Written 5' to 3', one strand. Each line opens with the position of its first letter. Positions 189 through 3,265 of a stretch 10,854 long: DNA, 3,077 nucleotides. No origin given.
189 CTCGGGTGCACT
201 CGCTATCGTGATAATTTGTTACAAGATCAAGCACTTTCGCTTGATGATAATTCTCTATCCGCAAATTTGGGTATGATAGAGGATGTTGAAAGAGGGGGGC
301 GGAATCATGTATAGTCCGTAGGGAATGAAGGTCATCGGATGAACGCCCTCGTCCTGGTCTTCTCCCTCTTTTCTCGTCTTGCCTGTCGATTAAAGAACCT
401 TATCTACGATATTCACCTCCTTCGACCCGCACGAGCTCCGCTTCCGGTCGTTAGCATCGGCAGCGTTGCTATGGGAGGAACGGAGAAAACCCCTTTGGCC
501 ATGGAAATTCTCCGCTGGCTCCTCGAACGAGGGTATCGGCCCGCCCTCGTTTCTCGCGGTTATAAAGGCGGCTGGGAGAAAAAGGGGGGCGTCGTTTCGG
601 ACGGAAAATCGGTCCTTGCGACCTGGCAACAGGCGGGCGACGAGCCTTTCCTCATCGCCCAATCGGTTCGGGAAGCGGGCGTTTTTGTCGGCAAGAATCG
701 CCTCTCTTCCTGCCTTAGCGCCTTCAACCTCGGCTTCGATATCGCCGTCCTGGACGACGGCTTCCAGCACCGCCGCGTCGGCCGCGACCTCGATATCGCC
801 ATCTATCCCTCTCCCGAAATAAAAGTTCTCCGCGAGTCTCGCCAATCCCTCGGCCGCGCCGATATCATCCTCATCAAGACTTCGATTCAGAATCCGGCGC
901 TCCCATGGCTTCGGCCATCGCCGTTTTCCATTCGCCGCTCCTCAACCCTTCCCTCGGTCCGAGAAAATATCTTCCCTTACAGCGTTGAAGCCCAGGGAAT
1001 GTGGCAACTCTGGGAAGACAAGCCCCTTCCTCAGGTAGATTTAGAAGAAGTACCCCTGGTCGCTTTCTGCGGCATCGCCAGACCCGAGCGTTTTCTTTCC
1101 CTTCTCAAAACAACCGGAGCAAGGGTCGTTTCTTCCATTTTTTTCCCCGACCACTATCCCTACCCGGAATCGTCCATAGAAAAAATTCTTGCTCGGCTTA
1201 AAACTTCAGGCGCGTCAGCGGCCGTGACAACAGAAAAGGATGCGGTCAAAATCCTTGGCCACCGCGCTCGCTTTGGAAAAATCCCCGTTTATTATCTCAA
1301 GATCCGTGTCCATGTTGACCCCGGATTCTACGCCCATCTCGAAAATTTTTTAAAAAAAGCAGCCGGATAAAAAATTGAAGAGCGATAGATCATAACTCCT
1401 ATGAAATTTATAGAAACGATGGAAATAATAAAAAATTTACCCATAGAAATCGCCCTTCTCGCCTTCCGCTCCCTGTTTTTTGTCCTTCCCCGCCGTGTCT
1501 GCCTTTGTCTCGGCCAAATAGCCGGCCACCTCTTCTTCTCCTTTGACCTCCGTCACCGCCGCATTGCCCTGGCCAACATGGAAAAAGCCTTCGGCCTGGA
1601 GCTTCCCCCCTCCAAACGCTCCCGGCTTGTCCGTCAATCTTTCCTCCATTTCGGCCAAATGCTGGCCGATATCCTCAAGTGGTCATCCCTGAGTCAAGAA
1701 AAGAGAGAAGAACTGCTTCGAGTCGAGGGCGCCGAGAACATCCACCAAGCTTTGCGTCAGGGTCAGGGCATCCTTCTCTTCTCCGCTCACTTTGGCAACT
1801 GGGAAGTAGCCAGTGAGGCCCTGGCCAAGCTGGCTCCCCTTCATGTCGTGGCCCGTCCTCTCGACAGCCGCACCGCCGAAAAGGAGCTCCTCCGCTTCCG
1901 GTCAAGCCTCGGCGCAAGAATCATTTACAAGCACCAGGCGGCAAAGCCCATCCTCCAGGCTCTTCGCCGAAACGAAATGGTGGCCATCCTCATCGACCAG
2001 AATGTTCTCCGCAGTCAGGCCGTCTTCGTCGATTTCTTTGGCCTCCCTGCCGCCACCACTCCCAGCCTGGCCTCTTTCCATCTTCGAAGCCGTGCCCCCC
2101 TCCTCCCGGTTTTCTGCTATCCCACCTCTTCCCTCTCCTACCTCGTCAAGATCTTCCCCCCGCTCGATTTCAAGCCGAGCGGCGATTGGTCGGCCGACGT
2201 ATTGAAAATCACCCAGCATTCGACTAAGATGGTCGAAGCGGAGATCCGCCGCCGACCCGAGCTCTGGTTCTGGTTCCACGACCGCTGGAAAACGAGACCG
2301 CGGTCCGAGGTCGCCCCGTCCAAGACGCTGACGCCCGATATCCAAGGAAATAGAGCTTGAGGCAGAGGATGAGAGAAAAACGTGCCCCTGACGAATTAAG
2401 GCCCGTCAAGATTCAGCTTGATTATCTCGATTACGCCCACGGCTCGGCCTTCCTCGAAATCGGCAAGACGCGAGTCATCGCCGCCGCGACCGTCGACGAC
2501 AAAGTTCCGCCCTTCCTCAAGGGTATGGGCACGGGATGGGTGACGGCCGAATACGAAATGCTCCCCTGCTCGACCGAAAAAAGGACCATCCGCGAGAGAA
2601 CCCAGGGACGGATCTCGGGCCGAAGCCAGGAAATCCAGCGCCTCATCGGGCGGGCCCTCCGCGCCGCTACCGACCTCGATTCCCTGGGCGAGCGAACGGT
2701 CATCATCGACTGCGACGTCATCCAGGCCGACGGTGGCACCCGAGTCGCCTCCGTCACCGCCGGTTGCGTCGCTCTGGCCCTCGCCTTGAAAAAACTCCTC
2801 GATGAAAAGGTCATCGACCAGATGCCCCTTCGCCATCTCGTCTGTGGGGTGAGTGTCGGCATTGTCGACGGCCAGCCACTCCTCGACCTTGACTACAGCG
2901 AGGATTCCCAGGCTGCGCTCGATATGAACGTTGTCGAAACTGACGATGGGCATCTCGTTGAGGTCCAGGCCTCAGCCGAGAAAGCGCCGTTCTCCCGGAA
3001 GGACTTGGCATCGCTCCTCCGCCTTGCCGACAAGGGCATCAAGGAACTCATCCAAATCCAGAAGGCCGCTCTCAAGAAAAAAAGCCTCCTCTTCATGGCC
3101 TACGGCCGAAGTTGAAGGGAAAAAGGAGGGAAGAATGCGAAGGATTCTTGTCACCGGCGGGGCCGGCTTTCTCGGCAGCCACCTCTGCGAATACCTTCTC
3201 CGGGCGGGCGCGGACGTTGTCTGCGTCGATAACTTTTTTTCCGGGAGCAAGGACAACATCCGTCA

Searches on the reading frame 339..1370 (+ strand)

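Call 3: search_protein_families(library=pfam, proteins=[window:339-1370:+])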
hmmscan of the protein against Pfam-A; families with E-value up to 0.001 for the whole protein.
window:339-1370:+ (343 aa): 1 family
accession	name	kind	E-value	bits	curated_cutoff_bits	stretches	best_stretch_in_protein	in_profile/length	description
PF02606.20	LpxK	-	9.1e-67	225.9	27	1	2-338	2-327/328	Tetraacyldisaccharide-1-P 4'-kinase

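Call 4: search_protein_families(library=ncbifam, proteins=[window:339-1370:+])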
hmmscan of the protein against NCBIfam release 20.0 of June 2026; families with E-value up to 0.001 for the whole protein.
window:339-1370:+ (343 aa): 2 families
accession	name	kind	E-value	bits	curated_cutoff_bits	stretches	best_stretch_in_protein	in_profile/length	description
TIGR00682.1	lpxK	equivalog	1.2e-41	142.9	91.95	1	14-317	7-303/324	tetraacyldisaccharide 4'-kinase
NF001892.0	PRK00652.1-5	equivalog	3.9e-34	118.1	327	2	34-160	51-171/308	tetraacyldisaccharide 4'-kinase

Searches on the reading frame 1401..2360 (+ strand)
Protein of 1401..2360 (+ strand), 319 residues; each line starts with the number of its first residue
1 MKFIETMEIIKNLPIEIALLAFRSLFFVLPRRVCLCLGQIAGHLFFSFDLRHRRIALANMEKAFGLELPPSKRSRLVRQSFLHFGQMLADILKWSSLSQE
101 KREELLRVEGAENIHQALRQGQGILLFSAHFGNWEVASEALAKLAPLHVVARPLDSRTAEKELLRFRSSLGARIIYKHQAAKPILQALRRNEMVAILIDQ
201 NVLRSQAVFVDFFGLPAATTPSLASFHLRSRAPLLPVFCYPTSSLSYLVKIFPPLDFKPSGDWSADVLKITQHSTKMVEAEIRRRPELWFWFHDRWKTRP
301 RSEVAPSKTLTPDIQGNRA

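Call 3: search_protein_families(library=pfam, proteins=[window:1401-2360:+])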
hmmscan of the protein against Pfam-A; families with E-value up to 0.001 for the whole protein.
window:1401-2360:+ (319 aa): 1 family
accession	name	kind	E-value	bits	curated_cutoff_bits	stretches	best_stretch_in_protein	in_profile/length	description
PF03279.18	Lip_A_acyltrans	-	1.1e-58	199.2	22.3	1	20-298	20-295/295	Bacterial lipid A biosynthesis acyltransferase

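Call 4: search_protein_families(library=ncbifam, proteins=[window:1401-2360:+])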
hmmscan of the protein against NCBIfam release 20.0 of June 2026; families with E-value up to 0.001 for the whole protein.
window:1401-2360:+ (319 aa): 17 families
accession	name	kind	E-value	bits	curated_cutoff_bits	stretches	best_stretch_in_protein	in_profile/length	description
NF006270.0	PRK08419.1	equivalog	3.9e-53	180.7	248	1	19-298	10-290/298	lipid A biosynthesis lauroyl acyltransferase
TIGR02207.1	lipid_A_htrB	subfamily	8.1e-38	130.5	297.8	1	22-301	21-296/303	LpxL/LpxP family Kdo(2)-lipid IV(A) lauroyl/palmitoleoyl acyltransferase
NF004191.0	PRK05646.1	equivalog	2.6e-32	112.2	491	1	25-303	27-302/310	lipid A biosynthesis lauroyl acyltransferase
NF006432.0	PRK08706.1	equivalog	3.3e-32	111.9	384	1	26-303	11-285/289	lipid A biosynthesis lauroyl acyltransferase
NF005120.0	PRK06553.1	equivalog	2.5e-29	102.6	273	1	50-297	57-307/308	lipid A biosynthesis lauroyl acyltransferase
NF005399.0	PRK06946.1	subfamily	6.4e-29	101.1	343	1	20-303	11-290/294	lipid A biosynthesis lauroyl acyltransferase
NF005340.0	PRK06860.1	subfamily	2.2e-28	99.3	398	1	23-303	28-304/309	lipid A biosynthesis lauroyl acyltransferase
NF005150.0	PRK06628.1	equivalog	9.8e-28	97.4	350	1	53-297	50-289/290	lipid A biosynthesis lauroyl acyltransferase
NF006487.0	PRK08905.1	equivalog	3.8e-27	95.1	281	1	23-308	7-285/290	lysophospholipid acyltransferase family protein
NF005919.0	PRK07920.1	equivalog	9.3e-26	90.6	209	1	28-298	24-295/311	phosphatidylinositol mannoside acyltransferase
NF006437.0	PRK08733.1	equivalog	5.2e-25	88.2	540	1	24-301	33-299/306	LpxL/LpxP family Kdo(2)-lipid IV(A) lauroyl/palmitoleoyl acyltransferase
NF005952.0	PRK08025.1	equivalog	2.4e-24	86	517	1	25-304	28-302/306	kdo(2)-lipid IV(A) palmitoleoyltransferase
NF006507.0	PRK08943.1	subfamily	4.6e-24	85.1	337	1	27-307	38-315/322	lipid A biosynthesis (KDO)2-(lauroyl)-lipid IVA acyltransferase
TIGR02208.1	lipid_A_msbB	equivalog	5.1e-24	85.1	336.05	1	29-303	30-301/305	lauroyl-Kdo(2)-lipid IV(A) myristoyltransferase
NF004569.0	PRK05906.1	equivalog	2.4e-22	79.4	439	1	103-300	121-316/454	lipid A biosynthesis lauroyl acyltransferase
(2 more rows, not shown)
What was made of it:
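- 1401..2360 (+): lpxL-family lipid A acyltransferase (context). All NCBIfam LpxL models score below their cutoffs (calls 3, 4).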

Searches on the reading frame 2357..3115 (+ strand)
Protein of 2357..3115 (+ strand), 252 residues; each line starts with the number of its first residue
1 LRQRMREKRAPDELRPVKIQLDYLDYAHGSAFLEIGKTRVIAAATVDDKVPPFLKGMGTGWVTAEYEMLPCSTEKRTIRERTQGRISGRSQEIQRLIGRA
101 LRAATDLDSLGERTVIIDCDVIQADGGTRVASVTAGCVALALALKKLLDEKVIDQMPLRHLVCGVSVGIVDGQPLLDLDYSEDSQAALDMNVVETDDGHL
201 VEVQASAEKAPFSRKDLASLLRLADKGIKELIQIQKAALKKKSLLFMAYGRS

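Call 3: search_protein_families(library=pfam, proteins=[window:2357-3115:+])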
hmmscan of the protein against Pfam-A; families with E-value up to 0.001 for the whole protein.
window:2357-3115:+ (252 aa): 2 families
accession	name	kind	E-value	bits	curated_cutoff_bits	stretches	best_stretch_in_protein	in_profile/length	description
PF01138.27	RNase_PH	-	5.4e-30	104.9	25.5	1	13-143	1-127/130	3' exoribonuclease family, domain 1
PF03725.20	RNase_PH_C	-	2.9e-12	46.8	20.8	1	160-226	1-66/67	3' exoribonuclease family, domain 2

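Call 4: search_protein_families(library=ncbifam, proteins=[window:2357-3115:+])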
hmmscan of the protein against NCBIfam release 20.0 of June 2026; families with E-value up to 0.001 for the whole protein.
window:2357-3115:+ (252 aa): 5 families
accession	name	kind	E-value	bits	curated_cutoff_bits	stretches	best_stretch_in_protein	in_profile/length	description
TIGR01966.1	RNasePH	equivalog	1.4e-99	332.2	141.5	1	8-239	4-235/236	ribonuclease PH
TIGR02065.1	ECX1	equivalog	8.9e-32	110.3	318.7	1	6-242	10-229/230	exosome complex exonuclease Rrp41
NF008805.1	PRK11824.1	equivalog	9.4e-16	57.3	471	2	7-142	308-443/683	polyribonucleotide nucleotidyltransferase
NF003282.1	PRK04282.1-1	equivalog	5.8e-15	55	280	1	7-236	24-264/267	exosome complex protein Rrp42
TIGR03591.1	polynuc_phos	equivalog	3.1e-13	49.1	525.05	2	7-141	313-447/689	polyribonucleotide nucleotidyltransferase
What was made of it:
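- Checked: RNase PH (2357-3115; TIGR01966 332 bits, cutoff 141.5) lies between them (call 4).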
